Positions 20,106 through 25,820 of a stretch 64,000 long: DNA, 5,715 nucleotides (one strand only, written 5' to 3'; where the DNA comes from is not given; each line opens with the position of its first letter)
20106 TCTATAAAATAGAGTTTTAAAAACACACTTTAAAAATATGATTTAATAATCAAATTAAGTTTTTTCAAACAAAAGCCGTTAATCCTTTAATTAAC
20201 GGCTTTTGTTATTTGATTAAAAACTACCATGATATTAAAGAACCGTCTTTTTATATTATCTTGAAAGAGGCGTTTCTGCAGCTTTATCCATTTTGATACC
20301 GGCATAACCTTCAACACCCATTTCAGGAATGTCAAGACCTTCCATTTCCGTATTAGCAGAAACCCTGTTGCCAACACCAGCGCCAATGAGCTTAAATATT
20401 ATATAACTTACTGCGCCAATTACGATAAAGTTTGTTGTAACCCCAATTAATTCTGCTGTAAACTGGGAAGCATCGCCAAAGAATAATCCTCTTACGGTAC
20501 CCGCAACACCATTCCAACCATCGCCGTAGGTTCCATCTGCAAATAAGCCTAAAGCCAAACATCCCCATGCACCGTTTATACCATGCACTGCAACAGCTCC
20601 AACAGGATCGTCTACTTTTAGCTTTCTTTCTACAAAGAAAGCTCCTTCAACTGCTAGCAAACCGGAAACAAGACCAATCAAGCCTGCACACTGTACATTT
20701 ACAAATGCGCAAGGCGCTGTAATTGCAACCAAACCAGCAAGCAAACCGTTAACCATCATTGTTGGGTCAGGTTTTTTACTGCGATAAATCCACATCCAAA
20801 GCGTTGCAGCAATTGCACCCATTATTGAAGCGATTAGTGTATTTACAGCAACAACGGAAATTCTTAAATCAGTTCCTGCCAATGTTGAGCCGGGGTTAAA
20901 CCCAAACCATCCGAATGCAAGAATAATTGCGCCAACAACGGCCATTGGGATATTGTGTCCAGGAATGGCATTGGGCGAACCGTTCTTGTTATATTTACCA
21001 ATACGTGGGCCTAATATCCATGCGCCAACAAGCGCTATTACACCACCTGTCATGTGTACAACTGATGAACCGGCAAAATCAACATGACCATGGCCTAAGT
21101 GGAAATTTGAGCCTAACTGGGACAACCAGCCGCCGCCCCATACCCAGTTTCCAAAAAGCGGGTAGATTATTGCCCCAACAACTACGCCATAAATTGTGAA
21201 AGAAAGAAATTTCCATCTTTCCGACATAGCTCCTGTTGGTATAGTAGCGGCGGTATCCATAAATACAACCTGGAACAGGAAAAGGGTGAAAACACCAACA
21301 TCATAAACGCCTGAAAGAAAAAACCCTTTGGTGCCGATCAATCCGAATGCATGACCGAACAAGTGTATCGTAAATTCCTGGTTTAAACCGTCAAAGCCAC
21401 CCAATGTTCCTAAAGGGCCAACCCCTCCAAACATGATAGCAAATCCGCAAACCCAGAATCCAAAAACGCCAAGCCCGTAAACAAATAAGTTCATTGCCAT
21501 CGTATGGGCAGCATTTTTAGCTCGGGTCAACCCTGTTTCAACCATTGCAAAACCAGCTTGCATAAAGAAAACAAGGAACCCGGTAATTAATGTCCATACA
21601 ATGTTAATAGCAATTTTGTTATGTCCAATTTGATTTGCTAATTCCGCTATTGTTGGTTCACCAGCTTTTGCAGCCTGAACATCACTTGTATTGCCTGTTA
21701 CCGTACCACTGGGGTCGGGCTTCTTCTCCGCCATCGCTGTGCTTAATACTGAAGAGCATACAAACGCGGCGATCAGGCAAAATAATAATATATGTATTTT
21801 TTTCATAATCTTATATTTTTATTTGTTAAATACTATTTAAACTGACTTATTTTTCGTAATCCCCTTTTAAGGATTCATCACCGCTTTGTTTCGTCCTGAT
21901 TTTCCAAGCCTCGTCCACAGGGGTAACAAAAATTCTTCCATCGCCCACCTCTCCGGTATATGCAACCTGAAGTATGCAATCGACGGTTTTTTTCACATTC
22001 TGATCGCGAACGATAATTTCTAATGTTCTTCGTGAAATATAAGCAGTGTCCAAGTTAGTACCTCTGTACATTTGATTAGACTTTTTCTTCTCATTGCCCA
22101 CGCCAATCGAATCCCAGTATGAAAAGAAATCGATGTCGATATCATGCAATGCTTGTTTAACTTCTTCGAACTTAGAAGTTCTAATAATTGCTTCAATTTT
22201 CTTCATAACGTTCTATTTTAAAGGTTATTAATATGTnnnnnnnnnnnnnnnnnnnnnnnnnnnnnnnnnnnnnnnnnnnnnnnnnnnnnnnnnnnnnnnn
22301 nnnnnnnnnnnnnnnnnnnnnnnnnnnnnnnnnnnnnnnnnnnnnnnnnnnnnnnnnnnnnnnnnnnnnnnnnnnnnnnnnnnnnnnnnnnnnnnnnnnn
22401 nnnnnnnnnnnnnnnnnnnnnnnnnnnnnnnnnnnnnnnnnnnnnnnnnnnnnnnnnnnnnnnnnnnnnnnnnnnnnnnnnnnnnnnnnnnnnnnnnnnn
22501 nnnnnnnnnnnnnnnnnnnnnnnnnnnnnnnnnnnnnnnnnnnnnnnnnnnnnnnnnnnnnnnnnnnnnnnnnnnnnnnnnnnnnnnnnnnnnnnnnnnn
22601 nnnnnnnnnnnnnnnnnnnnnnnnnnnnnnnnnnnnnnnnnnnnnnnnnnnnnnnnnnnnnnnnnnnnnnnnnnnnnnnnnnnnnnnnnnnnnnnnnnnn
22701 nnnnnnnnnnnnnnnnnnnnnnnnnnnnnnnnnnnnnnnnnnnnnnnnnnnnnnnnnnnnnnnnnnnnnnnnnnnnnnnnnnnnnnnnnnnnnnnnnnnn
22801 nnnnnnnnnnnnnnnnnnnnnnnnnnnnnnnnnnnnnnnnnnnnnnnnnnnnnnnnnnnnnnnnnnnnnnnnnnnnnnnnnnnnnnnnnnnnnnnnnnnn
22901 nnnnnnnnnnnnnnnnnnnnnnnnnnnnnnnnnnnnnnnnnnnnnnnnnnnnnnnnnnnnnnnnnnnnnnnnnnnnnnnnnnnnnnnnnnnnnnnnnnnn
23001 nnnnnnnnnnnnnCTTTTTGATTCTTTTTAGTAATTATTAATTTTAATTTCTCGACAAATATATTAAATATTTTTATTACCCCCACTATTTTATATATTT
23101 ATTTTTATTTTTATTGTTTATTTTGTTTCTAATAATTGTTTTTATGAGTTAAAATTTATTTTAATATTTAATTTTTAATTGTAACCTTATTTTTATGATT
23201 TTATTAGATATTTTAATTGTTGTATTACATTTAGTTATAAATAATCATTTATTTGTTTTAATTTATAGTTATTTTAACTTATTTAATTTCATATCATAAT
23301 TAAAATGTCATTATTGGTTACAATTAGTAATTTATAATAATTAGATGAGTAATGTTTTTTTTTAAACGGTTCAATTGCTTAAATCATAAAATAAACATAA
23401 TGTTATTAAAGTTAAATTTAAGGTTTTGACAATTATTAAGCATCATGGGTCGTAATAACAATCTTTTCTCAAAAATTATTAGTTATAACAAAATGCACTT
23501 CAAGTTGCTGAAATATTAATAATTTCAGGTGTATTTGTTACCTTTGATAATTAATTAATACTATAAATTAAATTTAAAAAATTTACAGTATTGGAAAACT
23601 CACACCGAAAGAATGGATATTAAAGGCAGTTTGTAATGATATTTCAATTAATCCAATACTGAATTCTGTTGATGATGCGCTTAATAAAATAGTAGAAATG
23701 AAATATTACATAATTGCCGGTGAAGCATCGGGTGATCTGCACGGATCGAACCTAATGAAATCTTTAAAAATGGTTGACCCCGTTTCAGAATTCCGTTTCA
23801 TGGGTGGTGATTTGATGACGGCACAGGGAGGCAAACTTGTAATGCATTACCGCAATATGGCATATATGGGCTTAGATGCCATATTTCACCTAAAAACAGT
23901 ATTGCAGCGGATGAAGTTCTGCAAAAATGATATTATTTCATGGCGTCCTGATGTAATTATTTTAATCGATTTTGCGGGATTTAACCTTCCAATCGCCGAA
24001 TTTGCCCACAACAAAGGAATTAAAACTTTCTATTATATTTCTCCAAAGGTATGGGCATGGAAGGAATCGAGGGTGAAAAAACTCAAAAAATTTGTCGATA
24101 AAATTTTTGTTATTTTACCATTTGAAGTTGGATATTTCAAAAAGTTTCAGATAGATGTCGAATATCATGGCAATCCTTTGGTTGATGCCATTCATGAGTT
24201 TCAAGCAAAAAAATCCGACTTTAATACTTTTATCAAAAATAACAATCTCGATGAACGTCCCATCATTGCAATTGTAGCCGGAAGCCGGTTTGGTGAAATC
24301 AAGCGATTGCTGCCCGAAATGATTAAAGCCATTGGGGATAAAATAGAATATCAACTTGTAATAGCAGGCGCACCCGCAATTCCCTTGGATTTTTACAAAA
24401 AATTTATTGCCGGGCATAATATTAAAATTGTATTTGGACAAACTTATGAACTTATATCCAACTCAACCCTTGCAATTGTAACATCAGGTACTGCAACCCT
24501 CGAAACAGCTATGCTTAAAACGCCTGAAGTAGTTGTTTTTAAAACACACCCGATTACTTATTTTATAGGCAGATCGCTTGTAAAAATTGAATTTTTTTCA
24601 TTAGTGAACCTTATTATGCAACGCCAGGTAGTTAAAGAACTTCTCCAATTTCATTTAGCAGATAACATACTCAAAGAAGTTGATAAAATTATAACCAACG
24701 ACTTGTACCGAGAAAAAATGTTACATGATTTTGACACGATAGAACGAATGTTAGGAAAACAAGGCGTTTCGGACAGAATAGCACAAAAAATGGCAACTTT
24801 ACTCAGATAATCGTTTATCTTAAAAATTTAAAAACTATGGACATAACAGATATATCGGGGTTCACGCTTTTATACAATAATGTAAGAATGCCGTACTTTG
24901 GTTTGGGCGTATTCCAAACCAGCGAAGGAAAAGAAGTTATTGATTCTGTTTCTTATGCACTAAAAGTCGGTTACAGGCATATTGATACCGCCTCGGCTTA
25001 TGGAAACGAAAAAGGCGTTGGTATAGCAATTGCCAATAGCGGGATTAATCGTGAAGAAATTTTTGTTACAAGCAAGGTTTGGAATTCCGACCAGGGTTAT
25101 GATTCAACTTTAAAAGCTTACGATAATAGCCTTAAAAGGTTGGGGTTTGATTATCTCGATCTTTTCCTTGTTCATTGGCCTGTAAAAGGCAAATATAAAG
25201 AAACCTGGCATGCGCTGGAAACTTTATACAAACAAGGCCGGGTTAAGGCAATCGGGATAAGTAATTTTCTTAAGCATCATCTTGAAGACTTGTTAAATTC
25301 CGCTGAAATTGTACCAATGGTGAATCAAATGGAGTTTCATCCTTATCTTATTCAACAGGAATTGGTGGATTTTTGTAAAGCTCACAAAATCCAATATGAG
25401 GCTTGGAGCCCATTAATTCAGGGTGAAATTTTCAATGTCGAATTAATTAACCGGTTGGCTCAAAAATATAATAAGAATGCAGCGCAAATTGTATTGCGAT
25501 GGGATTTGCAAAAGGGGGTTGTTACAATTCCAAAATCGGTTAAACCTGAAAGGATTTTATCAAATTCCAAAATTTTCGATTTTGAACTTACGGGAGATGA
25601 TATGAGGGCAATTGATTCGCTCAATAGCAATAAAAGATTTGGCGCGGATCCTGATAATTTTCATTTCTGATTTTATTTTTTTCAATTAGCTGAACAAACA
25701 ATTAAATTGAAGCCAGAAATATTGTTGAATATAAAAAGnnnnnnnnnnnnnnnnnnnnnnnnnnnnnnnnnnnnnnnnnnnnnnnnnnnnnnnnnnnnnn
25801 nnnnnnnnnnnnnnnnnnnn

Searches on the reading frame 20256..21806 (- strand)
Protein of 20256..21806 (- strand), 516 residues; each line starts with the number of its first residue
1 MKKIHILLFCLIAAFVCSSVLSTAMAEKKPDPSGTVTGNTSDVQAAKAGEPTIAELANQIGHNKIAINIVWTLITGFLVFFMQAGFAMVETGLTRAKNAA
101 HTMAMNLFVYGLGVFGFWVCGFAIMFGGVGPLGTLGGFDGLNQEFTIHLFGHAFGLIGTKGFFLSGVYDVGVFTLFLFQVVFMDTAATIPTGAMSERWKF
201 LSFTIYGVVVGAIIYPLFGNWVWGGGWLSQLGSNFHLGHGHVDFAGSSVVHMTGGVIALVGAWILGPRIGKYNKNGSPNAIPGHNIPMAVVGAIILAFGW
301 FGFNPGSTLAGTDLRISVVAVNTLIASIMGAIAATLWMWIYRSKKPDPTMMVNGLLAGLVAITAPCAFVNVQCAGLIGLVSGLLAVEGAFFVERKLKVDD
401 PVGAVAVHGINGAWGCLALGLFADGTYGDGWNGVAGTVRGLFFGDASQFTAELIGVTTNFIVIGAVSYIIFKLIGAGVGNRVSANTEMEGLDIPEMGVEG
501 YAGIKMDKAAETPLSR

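Call 64: search_protein_families(library=pfam, proteins=[window:20256-21806:-], max_evalue=0.0001)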
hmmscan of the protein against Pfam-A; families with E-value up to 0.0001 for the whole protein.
window:20256-21806:- (516 aa): 1 family
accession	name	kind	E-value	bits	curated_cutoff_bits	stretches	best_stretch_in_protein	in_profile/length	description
PF00909.26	Ammonium_transp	-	1.3e-104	350.5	23.2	1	70-501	1-399/399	Ammonium Transporter Family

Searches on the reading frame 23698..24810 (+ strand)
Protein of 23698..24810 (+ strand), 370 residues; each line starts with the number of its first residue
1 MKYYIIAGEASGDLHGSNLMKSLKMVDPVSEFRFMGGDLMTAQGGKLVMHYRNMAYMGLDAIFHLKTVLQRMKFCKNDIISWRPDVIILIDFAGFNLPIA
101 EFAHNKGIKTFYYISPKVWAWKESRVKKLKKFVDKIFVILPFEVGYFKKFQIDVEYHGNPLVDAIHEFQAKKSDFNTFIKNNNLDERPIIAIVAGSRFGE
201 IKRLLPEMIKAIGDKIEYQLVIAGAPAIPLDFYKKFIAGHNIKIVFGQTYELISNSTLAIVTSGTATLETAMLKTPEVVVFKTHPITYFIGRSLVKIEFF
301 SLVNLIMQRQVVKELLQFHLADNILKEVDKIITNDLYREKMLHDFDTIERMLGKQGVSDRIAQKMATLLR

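Call 64: search_protein_families(library=pfam, proteins=[window:23698-24810:+], max_evalue=0.0001)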
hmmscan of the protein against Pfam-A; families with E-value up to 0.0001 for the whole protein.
window:23698-24810:+ (370 aa): 1 family
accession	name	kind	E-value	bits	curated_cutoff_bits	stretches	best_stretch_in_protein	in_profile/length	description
PF02684.21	LpxB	-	6.2e-78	262.7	22.6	1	4-331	2-337/374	Lipid-A-disaccharide synthetase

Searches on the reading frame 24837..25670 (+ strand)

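Call 64: search_protein_families(library=pfam, proteins=[window:24837-25670:+], max_evalue=0.0001)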
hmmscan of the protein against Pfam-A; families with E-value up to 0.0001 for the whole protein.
window:24837-25670:+ (277 aa): 1 family
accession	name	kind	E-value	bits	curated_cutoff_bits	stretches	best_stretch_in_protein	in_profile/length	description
PF00248.27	Aldo_ket_red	-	8.1e-52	176.5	24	1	29-263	16-290/291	Aldo/keto reductase family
